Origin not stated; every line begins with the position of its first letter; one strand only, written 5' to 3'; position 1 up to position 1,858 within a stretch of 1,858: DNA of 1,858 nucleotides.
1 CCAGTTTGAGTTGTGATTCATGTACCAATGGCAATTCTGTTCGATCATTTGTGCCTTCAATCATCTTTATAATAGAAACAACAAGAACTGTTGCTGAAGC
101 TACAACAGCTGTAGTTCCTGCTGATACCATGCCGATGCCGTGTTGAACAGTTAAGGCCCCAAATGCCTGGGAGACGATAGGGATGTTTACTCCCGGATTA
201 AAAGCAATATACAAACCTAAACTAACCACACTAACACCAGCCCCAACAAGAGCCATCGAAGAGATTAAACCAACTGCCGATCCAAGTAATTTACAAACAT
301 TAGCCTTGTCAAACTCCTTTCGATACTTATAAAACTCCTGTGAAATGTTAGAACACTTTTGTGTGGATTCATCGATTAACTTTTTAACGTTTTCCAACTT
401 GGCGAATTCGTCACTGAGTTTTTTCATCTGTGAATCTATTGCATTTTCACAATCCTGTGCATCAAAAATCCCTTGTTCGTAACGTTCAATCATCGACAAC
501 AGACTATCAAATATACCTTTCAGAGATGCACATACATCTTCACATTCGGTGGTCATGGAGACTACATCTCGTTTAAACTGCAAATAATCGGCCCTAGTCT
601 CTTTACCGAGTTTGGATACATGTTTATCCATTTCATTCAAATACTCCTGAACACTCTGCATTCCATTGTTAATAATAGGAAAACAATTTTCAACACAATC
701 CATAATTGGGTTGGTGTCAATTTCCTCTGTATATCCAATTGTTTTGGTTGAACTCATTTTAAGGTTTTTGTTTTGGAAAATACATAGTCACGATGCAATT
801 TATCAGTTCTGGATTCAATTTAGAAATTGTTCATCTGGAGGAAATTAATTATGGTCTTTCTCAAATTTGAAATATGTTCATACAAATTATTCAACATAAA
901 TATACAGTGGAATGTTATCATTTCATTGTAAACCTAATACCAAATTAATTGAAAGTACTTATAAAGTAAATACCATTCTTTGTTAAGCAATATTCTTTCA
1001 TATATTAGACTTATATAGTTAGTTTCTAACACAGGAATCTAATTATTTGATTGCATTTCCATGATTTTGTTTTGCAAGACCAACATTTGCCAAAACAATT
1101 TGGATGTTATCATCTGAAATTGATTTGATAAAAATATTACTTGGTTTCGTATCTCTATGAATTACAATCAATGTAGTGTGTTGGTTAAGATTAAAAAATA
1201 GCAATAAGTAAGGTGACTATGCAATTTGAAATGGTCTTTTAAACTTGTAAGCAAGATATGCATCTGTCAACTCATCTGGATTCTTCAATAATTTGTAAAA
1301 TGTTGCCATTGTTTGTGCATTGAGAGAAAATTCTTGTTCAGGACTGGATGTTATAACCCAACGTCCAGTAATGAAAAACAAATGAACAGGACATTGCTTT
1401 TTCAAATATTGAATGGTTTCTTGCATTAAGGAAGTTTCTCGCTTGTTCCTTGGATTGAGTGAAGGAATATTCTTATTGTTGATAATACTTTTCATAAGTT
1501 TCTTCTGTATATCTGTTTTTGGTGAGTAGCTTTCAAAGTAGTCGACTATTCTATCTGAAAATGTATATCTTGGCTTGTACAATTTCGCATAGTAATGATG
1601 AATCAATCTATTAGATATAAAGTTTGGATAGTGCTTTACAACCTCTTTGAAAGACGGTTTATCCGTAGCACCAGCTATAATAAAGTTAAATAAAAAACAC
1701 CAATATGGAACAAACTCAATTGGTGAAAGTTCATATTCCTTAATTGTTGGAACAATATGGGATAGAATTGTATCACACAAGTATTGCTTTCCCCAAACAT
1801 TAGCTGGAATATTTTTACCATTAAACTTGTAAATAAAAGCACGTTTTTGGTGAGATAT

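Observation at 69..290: Gene A encodes a roughly 75-aa Gly/Ala/Ser-rich hydrophobic helical hairpin reminiscent of ApoL- or colicin-type membrane-insertion domains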

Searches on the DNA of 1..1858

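Call 59: search_rna_families(source=window, threshold=gathering)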
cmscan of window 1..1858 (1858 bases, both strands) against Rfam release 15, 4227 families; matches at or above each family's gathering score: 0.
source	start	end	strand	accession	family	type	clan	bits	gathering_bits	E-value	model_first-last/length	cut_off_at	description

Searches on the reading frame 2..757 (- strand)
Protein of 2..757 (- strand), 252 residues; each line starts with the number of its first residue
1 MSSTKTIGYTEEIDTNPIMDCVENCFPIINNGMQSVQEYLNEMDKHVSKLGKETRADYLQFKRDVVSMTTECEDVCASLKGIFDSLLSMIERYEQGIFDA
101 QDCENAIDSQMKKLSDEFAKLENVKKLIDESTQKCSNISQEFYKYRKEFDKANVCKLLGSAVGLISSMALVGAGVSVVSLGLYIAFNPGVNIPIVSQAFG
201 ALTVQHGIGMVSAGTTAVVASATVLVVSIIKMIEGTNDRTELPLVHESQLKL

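Call 7: search_protein_families(library=pfam, proteins=[window:2-757:-], max_evalue=1)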
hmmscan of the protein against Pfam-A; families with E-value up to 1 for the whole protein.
window:2-757:- (252 aa): 19 families
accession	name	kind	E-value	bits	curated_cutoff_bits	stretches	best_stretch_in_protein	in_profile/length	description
PF14712.11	Snapin_Pallidin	-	0.0022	18.8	29.6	1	80-141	5-70/89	Snapin/Pallidin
PF04108.17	ATG17_like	-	0.01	15.8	43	1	23-143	122-249/355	Autophagy protein ATG17-like domain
PF10498.14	IFT57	-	0.011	15.1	40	1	36-138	195-301/360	Intra-flagellar transport protein 57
PF14643.11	DUF4455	-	0.016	14.3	30.4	1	23-148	307-432/469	Domain of unknown function (DUF4455)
PF17675.6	APG6_N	-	0.026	15.4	45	1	40-147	11-105/132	Apg6 coiled-coil region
PF20990.2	DUF2207_C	-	0.027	14.6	33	1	101-214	84-164/247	Predicted membrane protein (DUF2207) C-terminal domain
PF09763.15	Sec3_CC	-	0.055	13.7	27.1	1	109-151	18-60/133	Exocyst complex component Sec3, coiled-coil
PF10241.14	KxDL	-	0.064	14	27.2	1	96-147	4-55/86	Uncharacterized conserved protein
PF24164.1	TMP_N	-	0.068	14.1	27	0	90-136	25-71/82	Tape measure protein N-terminal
PF16888.10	YwqH-like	-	0.12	13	33.7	1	33-114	43-121/123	YwqH-like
PF22919.1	ATP-synt_VA_C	-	0.13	12.7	24.7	0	37-91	38-93/101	C-terminal domain of V and A type ATP synthase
PF25610.1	HR1_TOCA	-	0.16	12.7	27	0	118-152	52-86/90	TOCA family HR1 domain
PF07303.18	Occludin_ELL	-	0.19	13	31.2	0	105-147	25-68/101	Occludin homology domain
PF05008.21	V-SNARE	-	0.2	12.6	25.9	0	29-61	41-73/92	Vesicle transport v-SNARE protein N-terminus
PF05377.16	FlaC_arch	-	0.21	12.4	27.8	0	19-52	2-35/55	Flagella accessory protein C (FlaC)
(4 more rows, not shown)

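Call 8: search_solved_structures(query=window:2-757:-, max_evalue=10)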
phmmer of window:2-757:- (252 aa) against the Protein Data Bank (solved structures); distinct sequences matched with E-value up to 10: 14.
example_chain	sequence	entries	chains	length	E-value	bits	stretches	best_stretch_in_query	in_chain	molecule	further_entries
8th8_K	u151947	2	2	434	0.014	18.4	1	29-131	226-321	Dynein regulatory complex protein 10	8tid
28op_U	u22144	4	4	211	0.036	17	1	41-147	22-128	Centromere protein U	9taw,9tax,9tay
4xso_B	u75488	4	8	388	0.043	16.7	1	28-76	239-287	Alr3699 protein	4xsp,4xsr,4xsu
7pb8_U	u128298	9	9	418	0.16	14.8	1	42-147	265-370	Centromere protein U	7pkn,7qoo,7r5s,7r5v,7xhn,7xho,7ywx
6b3o_A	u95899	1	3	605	0.19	14.7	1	35-128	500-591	Spike glycoprotein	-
6ek7_A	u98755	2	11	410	0.35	13.7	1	97-173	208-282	YaxA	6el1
6ren_A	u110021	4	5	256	0.51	13.2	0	195-244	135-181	3fPizza6-SH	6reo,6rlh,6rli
9tqb_B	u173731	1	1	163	0.61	12.9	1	62-136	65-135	BLOC-1-related complex subunit 6 C-terminal helix domain-containing protein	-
6rej_A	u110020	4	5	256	1.2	12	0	191-244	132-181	Pizza6-SH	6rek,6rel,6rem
5i1y_A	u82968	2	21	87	1.7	11.5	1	197-244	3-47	nvPizz2a-H16S58 | nvPizza2-H16S58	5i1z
8ek4_A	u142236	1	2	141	2.5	10.9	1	32-141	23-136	Ice-binding protein TIP-99a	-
3g67_A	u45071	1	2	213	3.1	10.6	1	26-131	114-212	Methyl-accepting chemotaxis protein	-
3g6b_A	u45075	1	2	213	5.5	9.8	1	26-131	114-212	Methyl-accepting chemotaxis protein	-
9uvy_A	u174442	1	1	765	7.9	9.3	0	37-145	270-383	Vasopressin V2 receptor,ARK1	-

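Call 9: find_homologous_proteins(query=window:2-757:-)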
Query window:2-757:- (252 aa): 1 proteins with E <= 0.001 among 637 candidates.
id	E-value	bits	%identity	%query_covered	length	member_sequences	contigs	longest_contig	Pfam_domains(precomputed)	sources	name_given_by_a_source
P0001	4.3e-154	529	100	97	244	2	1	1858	-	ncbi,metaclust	ncbi:predicted protein, partial [Naegleria gruberi]|metaclust:status=active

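Call 15: predict_structure(protein=window:2-757:-)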
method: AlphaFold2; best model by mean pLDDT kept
length: 252 residues; sequences in the alignment: 1
mean_pLDDT: 56.7   pTM: 0.52
mean pLDDT of the five models: 56.7, 55.0, 54.4, 53.4, 49.2
residues with pLDDT >= 90: 0; 70-90: 81; 50-70: 71; < 50: 100
segments of 3 or more residues with pLDDT < 50: 1-21, 176-252
pLDDT, mean of each block of 10 residues (from residue 1): 28 42 55 70 80 85 79 73 69 67 69 73 74 75 63 60 56 50 45 35 37 35 39 37 31 26
secondary structure, 60 per line:
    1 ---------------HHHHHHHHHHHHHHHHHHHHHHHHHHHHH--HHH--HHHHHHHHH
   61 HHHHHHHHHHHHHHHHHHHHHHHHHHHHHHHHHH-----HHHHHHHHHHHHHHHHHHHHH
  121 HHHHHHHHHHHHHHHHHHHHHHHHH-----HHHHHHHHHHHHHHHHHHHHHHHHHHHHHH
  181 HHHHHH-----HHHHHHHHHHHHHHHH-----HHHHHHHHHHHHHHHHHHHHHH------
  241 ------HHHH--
elements in order: H16-44 H52-94 H100-145 H151-186 H192-207 H213-234 H247-250

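Call 16: search_protein_representatives(protein=window:2-757:-)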
Query: 252 residues. Proteins with E-value up to 0.001 (for the whole library): 1; up to 1e-10: 1; up to 1e-30: 1. The best 1 are listed.
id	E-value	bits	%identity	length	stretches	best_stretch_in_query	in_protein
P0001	1.4e-154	528.7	100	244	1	1-244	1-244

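Call 26: find_related_loci(query=window:2-757:-, collection=metagenome_contigs, flank=5000)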
Query window:2-757:- (252 aa) in metagenome_contigs; peptide patterns used: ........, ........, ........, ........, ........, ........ (x = any residue, [..] = any of these).
41 stretches matched a pattern, but none encodes a relative of the query by tblastn (E <= 1e-3).

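Call 27: find_related_loci(query=window:2-757:-, collection=viral_contigs, flank=5000)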
Query window:2-757:- (252 aa) in viral_contigs; peptide patterns used: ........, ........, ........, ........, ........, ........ (x = any residue, [..] = any of these).
No stretch of DNA in the collection matches any of the patterns.

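Call 28: list_cluster_members(proteins=[P0001])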
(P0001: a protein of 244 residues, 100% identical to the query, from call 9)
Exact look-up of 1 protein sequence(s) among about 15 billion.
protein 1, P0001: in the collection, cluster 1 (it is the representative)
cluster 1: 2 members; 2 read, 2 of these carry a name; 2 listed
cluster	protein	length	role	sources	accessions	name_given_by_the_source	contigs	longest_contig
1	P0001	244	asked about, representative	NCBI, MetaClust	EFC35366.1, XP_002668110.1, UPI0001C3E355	predicted protein, partial [Naegleria gruberi] | status=active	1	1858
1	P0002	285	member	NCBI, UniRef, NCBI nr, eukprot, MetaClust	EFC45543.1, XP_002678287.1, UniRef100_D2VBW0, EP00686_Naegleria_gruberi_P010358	hypothetical protein NAEGRDRAFT_79358 [Naegleria gruberi] | Uncharacterized protein n=1 Tax=Naegleria gruberi TaxID=5762 RepID=D2VBW0_NAEGR | uncharacterized protein NAEGRDRAFT_79358 [Naegleria gruberi]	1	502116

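Call 30: find_encoding_contigs(protein=P0002, flank=10000, max_places=6)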
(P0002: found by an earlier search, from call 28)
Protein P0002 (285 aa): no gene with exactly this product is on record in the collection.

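Call 32: search_protein_families(library=pfam, proteins=[P0002], max_evalue=10)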
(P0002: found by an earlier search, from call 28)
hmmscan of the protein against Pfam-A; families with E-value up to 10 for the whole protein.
P0002 (285 aa): 14 families
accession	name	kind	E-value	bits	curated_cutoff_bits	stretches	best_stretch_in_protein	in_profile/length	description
PF14712.11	Snapin_Pallidin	-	0.00096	20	29.6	1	38-99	5-70/89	Snapin/Pallidin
PF07889.17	DUF1664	-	0.037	14.5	34.6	1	23-88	43-108/124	Protein of unknown function (DUF1664)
PF09763.15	Sec3_CC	-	0.039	14.2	27.1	1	67-109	18-60/133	Exocyst complex component Sec3, coiled-coil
PF17675.6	APG6_N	-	0.085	13.7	45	1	1-106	14-106/132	Apg6 coiled-coil region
PF10498.14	IFT57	-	0.1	12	40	1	7-96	208-301/360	Intra-flagellar transport protein 57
PF25610.1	HR1_TOCA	-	0.17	12.7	27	1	76-110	52-86/90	TOCA family HR1 domain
PF20993.2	CENPH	-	0.29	11.7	27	1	44-109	60-127/175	CENPH protein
PF13988.11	DUF4225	-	0.42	10.4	25.9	1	72-170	3-87/165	Protein of unknown function (DUF4225)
PF10241.14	KxDL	-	0.56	11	27.2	1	54-105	4-55/86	Uncharacterized conserved protein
PF10218.14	SPRING1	-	0.81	10.2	22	1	209-274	41-107/131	SREBP regulating gene protein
PF23067.1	MG280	-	0.84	9.6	27.4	1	17-104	32-117/259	Uncharacterised protein MG280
PF10851.13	DUF2652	-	1.9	8.9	22.1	1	86-116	37-67/118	Protein of unknown function (DUF2652)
PF07851.19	TMEM120A-B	-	2.7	7.6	29.8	1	43-110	17-85/324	TMEM120A/B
PF02025.20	IL5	-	7.2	7.4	24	1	56-107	47-101/112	Interleukin 5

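Call 38: predict_structure(protein=P0002)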
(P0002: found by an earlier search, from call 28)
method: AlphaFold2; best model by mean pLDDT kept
length: 285 residues; sequences in the alignment: 1
mean_pLDDT: 61.5   pTM: 0.46
mean pLDDT of the five models: 61.5, 47.4, 46.9, 44.1, 42.8
residues with pLDDT >= 90: 0; 70-90: 58; 50-70: 188; < 50: 39
segments of 3 or more residues with pLDDT < 50: 1-3, 187-198, 277-285
pLDDT, mean of each block of 10 residues (from residue 1): 53 68 73 78 77 70 73 78 72 66 62 59 61 61 62 53 49 53 50 46 58 62 60 51 59 66 63 52 38
secondary structure, 60 per line:
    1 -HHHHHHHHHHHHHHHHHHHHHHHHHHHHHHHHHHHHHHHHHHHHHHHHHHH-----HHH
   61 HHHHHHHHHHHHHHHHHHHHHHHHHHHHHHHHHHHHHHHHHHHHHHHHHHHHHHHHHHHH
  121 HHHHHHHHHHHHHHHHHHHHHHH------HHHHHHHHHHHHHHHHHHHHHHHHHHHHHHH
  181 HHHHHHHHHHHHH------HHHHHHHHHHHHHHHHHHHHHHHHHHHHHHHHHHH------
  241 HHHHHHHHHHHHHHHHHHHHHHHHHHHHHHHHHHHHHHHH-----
elements in order: H2-52 H58-143 H150-193 H200-234 H241-280

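Call 51: fold_search(model_id=the predicted structure, library=pdb)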
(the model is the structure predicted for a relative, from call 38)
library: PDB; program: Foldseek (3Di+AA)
matches with E <= 10: 479; with E <= 0.001: 0
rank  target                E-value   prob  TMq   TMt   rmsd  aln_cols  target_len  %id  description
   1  8gl3                  1.1e-02  1.00  0.32  0.45  10.1       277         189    9  De novo design of monomeric helical bundles for pH-controlled membrane lysis (released 2023-09-06)
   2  7jh5_A                2.0e-02  0.96  0.27  0.27  38.4       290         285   14  Co-LOCKR: de novo designed protein switch (released 2020-09-02)
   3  4tql_A                3.4e-02  0.82  0.21  0.25  28.4       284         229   13  Computationally designed three helix bundle (released 2014-10-15)
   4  8r5s_A                3.6e-02  0.99  0.34  0.40  18.0       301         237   11  t113 - De-novo designed soluble homotetramer (released 2024-11-27)
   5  8r5s_D                4.1e-02  0.98  0.33  0.39  23.4       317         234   10  t113 - De-novo designed soluble homotetramer (released 2024-11-27)
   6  7x8v_E                4.3e-02  1.00  0.41  0.59  19.6       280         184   10  Cooperative regulation of PBI1 and MAPKs controls WRKY45 transcription factor in rice immunity (released 2022-04-06)
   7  1qoy                  4.3e-02  0.77  0.26  0.25  23.6       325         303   12  E.coli Hemolysin E (HlyE, ClyA, SheA) (released 2000-01-23)
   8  4tql_B                4.6e-02  0.91  0.25  0.29  17.3       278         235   14  Computationally designed three helix bundle (released 2014-10-15)
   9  4phq_D                4.6e-02  0.57  0.20  0.20  23.8       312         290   12  ClyA CC6/264 ox (6-303) (released 2014-09-24)
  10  6mrt_A                5.0e-02  1.00  0.43  0.43   8.0       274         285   16  12-meric ClyA pore complex (released 2019-05-15)
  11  7x8v_A                5.3e-02  1.00  0.42  0.60  18.8       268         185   12  Cooperative regulation of PBI1 and MAPKs controls WRKY45 transcription factor in rice immunity (released 2022-04-06)
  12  8r5s_E                7.1e-02  0.97  0.34  0.40  18.6       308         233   11  t113 - De-novo designed soluble homotetramer (released 2024-11-27)
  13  4phq_B                7.1e-02  0.44  0.19  0.18  23.7       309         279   11  ClyA CC6/264 ox (6-303) (released 2014-09-24)
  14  4pho_A                7.4e-02  0.44  0.18  0.18  24.8       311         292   11  ClyA CC6/264 ox (2-303) (released 2014-09-24)
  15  4pho_B                7.4e-02  0.41  0.18  0.18  24.6       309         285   12  ClyA CC6/264 ox (2-303) (released 2014-09-24)
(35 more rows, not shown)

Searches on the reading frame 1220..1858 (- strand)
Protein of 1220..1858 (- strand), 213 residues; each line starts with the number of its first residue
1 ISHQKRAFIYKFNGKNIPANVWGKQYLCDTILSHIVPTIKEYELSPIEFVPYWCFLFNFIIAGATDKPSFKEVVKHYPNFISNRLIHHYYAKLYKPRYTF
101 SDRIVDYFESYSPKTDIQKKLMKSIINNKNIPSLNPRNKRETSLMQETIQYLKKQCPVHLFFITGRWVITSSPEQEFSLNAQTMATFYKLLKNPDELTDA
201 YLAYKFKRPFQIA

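Call 7: search_protein_families(library=pfam, proteins=[window:1220-1858:-], max_evalue=1)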
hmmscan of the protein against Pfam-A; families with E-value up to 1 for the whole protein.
window:1220-1858:- (213 aa): 1 family
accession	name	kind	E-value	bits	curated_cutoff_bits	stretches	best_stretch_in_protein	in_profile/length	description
PF12783.13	Sec7-like_HUS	-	0.043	14.1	27.3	1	139-204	89-152/161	Mon2/Sec7/BIG1-like, HUS domain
